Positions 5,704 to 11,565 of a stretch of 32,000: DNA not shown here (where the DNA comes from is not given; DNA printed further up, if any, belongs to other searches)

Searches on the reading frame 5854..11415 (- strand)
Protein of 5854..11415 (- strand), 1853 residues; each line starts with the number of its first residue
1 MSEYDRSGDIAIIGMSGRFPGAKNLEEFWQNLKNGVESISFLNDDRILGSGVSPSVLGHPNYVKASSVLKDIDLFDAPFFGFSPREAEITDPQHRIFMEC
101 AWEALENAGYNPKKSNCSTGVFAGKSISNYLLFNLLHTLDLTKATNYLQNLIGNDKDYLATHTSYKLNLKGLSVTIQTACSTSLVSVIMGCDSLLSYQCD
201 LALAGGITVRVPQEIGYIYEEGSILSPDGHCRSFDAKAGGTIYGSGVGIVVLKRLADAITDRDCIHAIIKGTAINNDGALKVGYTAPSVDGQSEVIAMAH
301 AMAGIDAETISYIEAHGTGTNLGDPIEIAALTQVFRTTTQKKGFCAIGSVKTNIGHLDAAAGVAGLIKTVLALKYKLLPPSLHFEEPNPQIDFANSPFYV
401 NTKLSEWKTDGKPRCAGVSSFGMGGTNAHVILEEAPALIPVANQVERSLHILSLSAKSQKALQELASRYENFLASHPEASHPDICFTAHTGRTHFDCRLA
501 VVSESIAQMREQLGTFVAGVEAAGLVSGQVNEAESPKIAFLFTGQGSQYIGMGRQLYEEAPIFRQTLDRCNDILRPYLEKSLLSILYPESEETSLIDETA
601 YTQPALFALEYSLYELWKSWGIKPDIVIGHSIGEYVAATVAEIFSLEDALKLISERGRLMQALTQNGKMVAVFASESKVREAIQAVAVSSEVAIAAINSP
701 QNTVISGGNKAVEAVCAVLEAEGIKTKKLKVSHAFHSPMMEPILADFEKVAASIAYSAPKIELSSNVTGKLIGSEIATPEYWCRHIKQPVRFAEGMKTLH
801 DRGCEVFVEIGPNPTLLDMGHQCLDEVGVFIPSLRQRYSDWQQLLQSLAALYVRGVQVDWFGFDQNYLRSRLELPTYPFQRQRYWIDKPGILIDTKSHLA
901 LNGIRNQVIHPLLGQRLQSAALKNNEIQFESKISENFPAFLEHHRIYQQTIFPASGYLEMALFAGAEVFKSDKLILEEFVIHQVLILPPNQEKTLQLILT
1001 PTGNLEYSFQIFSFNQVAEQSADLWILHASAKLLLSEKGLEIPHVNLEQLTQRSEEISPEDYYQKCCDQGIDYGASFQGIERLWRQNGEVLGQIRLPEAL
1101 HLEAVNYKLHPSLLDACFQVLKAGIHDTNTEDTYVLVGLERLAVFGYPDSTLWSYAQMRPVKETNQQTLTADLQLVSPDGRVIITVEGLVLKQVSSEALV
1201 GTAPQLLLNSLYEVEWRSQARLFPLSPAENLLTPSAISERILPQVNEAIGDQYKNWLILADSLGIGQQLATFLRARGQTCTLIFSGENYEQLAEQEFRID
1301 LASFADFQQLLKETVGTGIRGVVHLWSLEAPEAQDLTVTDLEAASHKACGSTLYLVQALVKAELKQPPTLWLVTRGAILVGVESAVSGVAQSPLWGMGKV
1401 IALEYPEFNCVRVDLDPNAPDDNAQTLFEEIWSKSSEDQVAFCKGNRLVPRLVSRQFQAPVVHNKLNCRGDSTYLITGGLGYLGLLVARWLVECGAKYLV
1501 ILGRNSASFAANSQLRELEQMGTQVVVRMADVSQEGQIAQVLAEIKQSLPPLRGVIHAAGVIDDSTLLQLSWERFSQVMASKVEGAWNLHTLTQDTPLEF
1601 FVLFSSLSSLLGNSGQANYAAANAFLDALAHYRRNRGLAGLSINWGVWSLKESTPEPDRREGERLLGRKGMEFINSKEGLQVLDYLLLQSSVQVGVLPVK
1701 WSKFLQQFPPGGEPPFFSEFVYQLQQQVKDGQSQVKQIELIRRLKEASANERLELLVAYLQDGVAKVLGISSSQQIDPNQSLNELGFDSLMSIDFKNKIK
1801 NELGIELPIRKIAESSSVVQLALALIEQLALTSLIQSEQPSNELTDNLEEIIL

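Call 6: search_protein_families(library=pfam, proteins=[window:5854-11415:-], max_evalue=0.001)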
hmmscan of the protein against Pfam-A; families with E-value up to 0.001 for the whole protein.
window:5854-11415:- (1853 aa): 15 families
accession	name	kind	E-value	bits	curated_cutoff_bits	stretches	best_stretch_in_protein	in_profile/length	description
PF00109.32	ketoacyl-synt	-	1.7e-69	234.7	20.8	1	9-258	3-252/252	Beta-ketoacyl synthase, N-terminal domain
PF08659.16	KR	-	4.8e-69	232.3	22.6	1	1472-1649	1-179/180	KR domain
PF00698.26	Acyl_transf_1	-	1.6e-65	222.1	32.7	1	540-856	2-317/319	Acyl transferase domain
PF02801.28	Ketoacyl-synt_C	-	2.2e-44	150.7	20.8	1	266-385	1-119/119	Beta-ketoacyl synthase, C-terminal domain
PF14765.12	PS-DH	-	2.8e-37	128.2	23.7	1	1051-1198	11-163/166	Polyketide synthase dehydratase N-terminal domain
PF21089.3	PKS_DH_N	-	5.2e-25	87.8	27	1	910-1013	1-102/103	Polyketide synthase dehydratase domain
PF22621.2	CurL-like_PKS_C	-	2.5e-24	85.5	27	1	450-513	1-64/64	CurL-like, PKS C-terminal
PF16197.11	KAsynt_C_assoc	-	4.4e-18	66.1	33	1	387-492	1-103/111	Ketoacyl-synthetase C-terminal extension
PF22336.2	RhiE-like_linker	-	1.1e-14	54.6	27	1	454-519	2-66/67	RhiE-like, KS-MAT linker domain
PF00106.31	adh_short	-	6.1e-14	52.4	26.6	1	1474-1631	3-161/195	short chain dehydrogenase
PF13561.12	adh_short_C2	-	3e-13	50.4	27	1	1484-1632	9-156/236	Enoyl-(Acyl carrier protein) reductase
PF00550.31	PP-binding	-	7e-13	49.1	20.8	1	1759-1823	2-65/67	Phosphopantetheine attachment site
PF21394.3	Beta-ketacyl_N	-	1.8e-08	34.6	26.9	1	1265-1417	12-155/170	Beta-ketoacyl synthase-like, N-terminal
PF23297.2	ACP_SdgA_C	-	6.2e-05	23.5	27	1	1763-1829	18-83/95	Highly reducing polyketide synthase sdgA, C-terminal ACP domain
PF01370.27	Epimerase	-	0.00034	20.5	20.9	0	1475-1616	2-124/240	NAD dependent epimerase/dehydratase family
